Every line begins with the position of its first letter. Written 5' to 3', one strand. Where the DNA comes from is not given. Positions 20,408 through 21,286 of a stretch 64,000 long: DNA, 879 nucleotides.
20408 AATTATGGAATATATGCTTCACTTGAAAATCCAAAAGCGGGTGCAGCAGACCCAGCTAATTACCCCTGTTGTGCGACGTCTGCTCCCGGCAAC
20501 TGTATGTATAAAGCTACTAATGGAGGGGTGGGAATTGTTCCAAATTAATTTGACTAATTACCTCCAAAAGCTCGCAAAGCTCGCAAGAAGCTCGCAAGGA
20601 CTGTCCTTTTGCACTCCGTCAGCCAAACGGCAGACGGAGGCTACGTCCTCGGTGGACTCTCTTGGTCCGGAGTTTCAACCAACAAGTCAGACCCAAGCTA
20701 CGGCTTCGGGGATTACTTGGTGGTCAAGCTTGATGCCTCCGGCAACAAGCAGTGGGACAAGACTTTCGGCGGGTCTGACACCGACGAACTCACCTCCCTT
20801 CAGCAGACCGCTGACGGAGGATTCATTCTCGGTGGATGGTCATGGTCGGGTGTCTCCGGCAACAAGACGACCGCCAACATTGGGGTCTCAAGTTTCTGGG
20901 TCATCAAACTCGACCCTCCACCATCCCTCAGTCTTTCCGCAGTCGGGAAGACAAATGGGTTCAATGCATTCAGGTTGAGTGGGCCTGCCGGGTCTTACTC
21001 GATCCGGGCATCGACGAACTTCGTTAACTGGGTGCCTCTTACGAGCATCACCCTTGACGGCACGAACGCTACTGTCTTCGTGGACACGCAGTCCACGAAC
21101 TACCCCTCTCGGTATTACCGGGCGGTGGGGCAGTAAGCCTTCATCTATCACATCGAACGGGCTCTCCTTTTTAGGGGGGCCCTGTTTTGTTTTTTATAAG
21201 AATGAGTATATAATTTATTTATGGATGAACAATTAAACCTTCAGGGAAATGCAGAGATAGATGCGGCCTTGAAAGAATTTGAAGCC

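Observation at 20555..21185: ~600-bp high-GC island encoding a truncated SBBP-like beta-propeller repeat protein between the two pilin modules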

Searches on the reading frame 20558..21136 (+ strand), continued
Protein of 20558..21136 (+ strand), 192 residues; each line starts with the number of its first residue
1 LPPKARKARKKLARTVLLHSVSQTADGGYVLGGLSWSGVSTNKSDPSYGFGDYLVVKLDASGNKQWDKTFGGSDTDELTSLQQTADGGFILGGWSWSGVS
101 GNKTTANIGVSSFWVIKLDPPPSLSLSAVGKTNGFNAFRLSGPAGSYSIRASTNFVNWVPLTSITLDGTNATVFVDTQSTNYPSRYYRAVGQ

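Call 82: fold_search(model_id=the predicted structure, library=pdb)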
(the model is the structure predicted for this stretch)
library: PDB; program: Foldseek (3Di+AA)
matches with E <= 10: 466; with E <= 0.001: 4
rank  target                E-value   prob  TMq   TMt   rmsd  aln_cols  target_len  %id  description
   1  7ron                  1.3e-04  1.00  0.44  0.13  13.2       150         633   16  Crystal structure of the Friedel-Crafts alkylating enzyme CylK from Cylindospermum licheniforme (released 2022-03-23)
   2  7roo                  2.5e-04  1.00  0.44  0.13  13.2       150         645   16  Crystal structure of Friedel-Crafts alkylating enzyme CylK from Cylindospermum licheniforme with bromide (released 2022-03-23)
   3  7fh8                  2.5e-04  1.00  0.44  0.13  15.4       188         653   17  Friedel-Crafts alkylation enzyme CylK mutant H391A (released 2022-02-16)
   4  7fh6                  6.9e-04  1.00  0.44  0.13  13.3       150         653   16  Friedel-Crafts alkylation enzyme CylK (released 2022-02-16)
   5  7fh7                  1.1e-03  1.00  0.44  0.13  13.3       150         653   16  Friedel-Crafts alkylation enzyme CylK mutant Y37F (released 2022-02-16)
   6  8x0k_B                2.6e-02  0.33  0.22  0.13  24.8       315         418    8  Cryo-EM structure of Semliki Forest virus in complex with its receptor VLDLR(2-fold) (released 2024-11-27)
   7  7t82_A                3.8e-02  0.13  0.14  0.09  22.7       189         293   10  Crystal Structure of LEUKOCIDIN E/CENTYRIN S26/FAB B438 (released 2023-01-11)
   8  2yn5_A                4.0e-02  0.20  0.19  0.15  24.3       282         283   10  Structural insight into the giant calcium-binding adhesin SiiE: implications for the adhesion of Salmonella enterica t (released 2013-04-03)
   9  7zlv_h                5.2e-02  0.47  0.29  0.13  13.2       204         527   14  Tail tip of siphophage T5 : central fibre protein pb4 (released 2023-02-08)
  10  7y6e_G                5.5e-02  0.20  0.20  0.19  16.2       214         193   13  Crystal structure of sDscam FNIII23 domains, isoform Beta2v6 (released 2023-05-24)
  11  8hmc_B                8.9e-02  0.84  0.35  0.07  11.3       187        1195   10  base module state 1 of Tetrahymena IFT-A (released 2023-06-14)
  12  7t82_B                8.9e-02  0.10  0.14  0.09  22.7       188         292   11  Crystal Structure of LEUKOCIDIN E/CENTYRIN S26/FAB B438 (released 2023-01-11)
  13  2yn5_B                9.4e-02  0.23  0.24  0.17  24.0       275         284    9  Structural insight into the giant calcium-binding adhesin SiiE: implications for the adhesion of Salmonella enterica t (released 2013-04-03)
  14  9mfg_A                1.3e-01  0.25  0.25  0.17  14.8       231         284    8  Complex of IL23 receptor and VHH (released 2025-05-21)
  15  9lp3_A                1.4e-01  0.60  0.27  0.10  15.4       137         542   12  Crystal structure of Aromatic Dioxygenase CpuAdo(Coniochaeta pulveracea) (released 2026-01-28)
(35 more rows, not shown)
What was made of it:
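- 20606..20917 (+): Two beta-propeller blades (about 20606-20776 and 20777-20917), the last two of a seven-bladed propeller. Foldseek gives CylK E 1e-4, probability 1.0 (call 82).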

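Call 87: search_dna_similar(query=window:20606-21136:+, collection=phages, mode=protein, max_rows=8)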
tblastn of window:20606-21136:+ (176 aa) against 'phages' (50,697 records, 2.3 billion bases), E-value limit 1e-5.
No match.

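Call 93: search_protein_families(library=pfam, proteins=[L082:3-134:-, L083:963-1220:+], max_evalue=1)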
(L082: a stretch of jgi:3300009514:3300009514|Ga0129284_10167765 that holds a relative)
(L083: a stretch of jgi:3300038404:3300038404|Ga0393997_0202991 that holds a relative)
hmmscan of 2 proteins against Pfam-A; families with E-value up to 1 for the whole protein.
L082:3-134:- (44 aa): 1 family
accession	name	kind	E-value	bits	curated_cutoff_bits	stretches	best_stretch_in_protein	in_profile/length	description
PF02784.22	Orn_Arg_deC_N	-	0.00027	20.8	23.4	1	2-43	116-157/247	Pyridoxal-dependent decarboxylase, pyridoxal binding domain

L083:963-1220:+ (86 aa): 2 families
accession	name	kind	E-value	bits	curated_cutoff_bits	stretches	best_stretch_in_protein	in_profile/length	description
PF08529.16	NusA_N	-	2.3e-16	60.5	23.8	1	7-70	2-64/119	NusA N-terminal domain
PF02758.22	PYRIN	-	0.0083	16.7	22.9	1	3-34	13-46/76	PAAD/DAPIN/Pyrin domain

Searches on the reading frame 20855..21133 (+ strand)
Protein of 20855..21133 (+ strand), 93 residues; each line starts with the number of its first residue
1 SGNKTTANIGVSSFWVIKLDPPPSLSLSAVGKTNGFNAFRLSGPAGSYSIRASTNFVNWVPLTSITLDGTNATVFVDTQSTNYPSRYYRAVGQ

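Call 31: find_related_loci(query=A3, collection=metagenome_contigs, flank=6000)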
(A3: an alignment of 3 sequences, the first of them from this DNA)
Query A3 (93 aa) in metagenome_contigs; peptide patterns used: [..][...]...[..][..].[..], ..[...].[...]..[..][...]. (x = any residue, [..] = any of these).
221 stretches matched a pattern; 8 encode a relative of the query (tblastn E <= 1e-3); 8 distinct loci.
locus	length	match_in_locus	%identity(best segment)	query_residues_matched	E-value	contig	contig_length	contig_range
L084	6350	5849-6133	35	1-90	5e-10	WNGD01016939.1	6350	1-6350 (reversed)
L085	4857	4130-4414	35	1-90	5e-10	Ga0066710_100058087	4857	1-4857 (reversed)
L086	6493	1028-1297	35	1-93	2e-7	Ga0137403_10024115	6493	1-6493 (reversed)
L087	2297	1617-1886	31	1-93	1e-6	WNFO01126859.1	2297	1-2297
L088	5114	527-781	71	1-25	4e-6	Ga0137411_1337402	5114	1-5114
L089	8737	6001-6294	26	4-89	4e-6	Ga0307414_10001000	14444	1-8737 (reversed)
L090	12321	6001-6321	67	1-55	7e-6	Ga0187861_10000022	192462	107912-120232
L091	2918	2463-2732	31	1-93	2e-5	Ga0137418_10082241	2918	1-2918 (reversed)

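Call 50: find_homologous_proteins(query=A4, max_evalue=0.01)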
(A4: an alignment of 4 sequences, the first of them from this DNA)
Query A4 (4 sequences) (93 aa, profile of the alignment): 222 proteins with E <= 0.01 among 1483 candidates; the best 120 are listed.
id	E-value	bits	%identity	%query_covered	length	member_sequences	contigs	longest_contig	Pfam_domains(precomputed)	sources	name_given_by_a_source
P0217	1.6e-17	81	40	75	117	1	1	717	-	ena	-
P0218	2.2e-17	81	42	61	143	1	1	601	-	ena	-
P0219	5.4e-17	79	38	51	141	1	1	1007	-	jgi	jgi:hypothetical protein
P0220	2.4e-16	77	38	80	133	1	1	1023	-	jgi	-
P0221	1.2e-15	75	54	76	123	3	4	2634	-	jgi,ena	-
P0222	1.6e-15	75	42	63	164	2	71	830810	-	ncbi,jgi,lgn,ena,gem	ncbi:MAG: hypothetical protein ABSE97_02225 [Verrucomicrobiota bacterium]|jgi:hypothetical protein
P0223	1.9e-15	74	44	58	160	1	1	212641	-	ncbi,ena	-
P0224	2.6e-14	71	38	74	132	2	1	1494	-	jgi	jgi:hypothetical protein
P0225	6.0e-14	70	51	60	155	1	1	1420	-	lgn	-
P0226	1.8e-13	68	42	56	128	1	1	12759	-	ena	-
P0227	2.2e-13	68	44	48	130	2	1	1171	-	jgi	-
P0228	8.9e-13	66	42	76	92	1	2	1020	-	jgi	jgi:hypothetical protein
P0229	5.1e-12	63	40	63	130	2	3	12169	-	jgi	jgi:hypothetical protein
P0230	7.6e-12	63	37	80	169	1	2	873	-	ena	-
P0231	1.3e-10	59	41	81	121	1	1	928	-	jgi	jgi:hypothetical protein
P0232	1.9e-10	58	47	76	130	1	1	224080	-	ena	-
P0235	5.5e-10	57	48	75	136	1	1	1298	-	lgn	-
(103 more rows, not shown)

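Call 83: find_encoding_contigs(protein=P0221, flank=3000, max_places=4)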
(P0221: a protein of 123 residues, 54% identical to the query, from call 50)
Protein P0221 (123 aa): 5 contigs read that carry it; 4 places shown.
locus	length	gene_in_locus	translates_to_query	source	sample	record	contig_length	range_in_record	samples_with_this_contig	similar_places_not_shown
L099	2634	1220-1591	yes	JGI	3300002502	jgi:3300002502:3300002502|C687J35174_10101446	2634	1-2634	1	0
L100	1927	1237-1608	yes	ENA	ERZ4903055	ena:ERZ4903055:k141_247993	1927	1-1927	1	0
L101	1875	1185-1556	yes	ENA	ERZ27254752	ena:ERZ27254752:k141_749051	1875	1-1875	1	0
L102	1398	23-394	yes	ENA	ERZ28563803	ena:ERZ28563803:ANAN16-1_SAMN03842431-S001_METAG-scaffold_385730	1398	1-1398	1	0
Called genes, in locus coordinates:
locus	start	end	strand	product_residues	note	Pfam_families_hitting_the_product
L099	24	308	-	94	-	-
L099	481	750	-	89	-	-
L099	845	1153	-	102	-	-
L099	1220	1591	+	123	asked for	-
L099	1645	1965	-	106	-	-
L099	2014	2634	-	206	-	?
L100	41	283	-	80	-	-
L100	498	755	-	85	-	-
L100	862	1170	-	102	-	-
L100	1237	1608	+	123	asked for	-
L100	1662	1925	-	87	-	?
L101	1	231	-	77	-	?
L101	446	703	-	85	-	-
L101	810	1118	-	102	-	-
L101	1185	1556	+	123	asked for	-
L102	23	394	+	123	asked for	-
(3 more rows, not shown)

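Call 85: find_encoding_contigs(protein=P0232, flank=4000, max_places=2)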
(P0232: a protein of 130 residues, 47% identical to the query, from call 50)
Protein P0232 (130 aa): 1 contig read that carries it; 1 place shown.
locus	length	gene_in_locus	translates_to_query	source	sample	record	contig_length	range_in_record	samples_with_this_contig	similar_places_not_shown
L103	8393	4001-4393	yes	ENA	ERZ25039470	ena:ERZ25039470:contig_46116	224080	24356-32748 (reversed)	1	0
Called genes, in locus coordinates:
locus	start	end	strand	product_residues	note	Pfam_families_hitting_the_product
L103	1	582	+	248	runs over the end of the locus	-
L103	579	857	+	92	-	PF04255:DUF433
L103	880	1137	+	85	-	-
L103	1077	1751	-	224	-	-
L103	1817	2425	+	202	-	-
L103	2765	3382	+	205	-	PF13927:Ig_3 (weak)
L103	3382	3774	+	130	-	-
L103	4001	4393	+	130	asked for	-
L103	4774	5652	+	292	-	-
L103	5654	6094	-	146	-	-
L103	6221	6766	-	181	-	-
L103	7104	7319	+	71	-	-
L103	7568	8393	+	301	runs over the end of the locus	PF17876:CSD2, PF00773:RNB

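Call 93: search_protein_families(library=pfam, proteins=[P0221, P0222, P0235], max_evalue=1)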
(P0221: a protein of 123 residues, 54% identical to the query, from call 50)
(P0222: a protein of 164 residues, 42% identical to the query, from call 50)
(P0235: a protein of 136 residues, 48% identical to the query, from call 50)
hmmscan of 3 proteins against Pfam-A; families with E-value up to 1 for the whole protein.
P0221 (123 aa): 0 families

P0222 (164 aa): 6 families
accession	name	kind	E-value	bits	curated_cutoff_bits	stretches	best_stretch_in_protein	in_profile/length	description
PF11211.13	DUF2997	-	0.00075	19.8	24.1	1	33-51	3-21/47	Protein of unknown function (DUF2997)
PF22633.2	F5_F8_type_C_2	-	0.002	19.1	27.8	1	49-80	47-74/91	NedA-like, galactose-binding domain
PF00754.31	F5_F8_type_C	-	0.01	16.4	28.2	0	50-91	63-103/127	F5/8 type C domain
PF15907.11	Itfg2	-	0.013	15.2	27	0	100-134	254-288/330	Integrin-alpha FG-GAP repeat-containing protein 2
PF24242.1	DUF7449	-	0.018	15.5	27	0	50-86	47-83/89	Domain of unknown function (DUF7449)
PF13573.12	SprB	-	0.3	11.2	28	0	37-59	13-34/37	SprB repeat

P0235 (136 aa): 1 family
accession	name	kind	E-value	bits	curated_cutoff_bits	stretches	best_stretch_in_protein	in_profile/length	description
PF24765.1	SAC9_C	-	0.053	13.8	27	1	29-56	26-53/176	SAC9 C-terminal domain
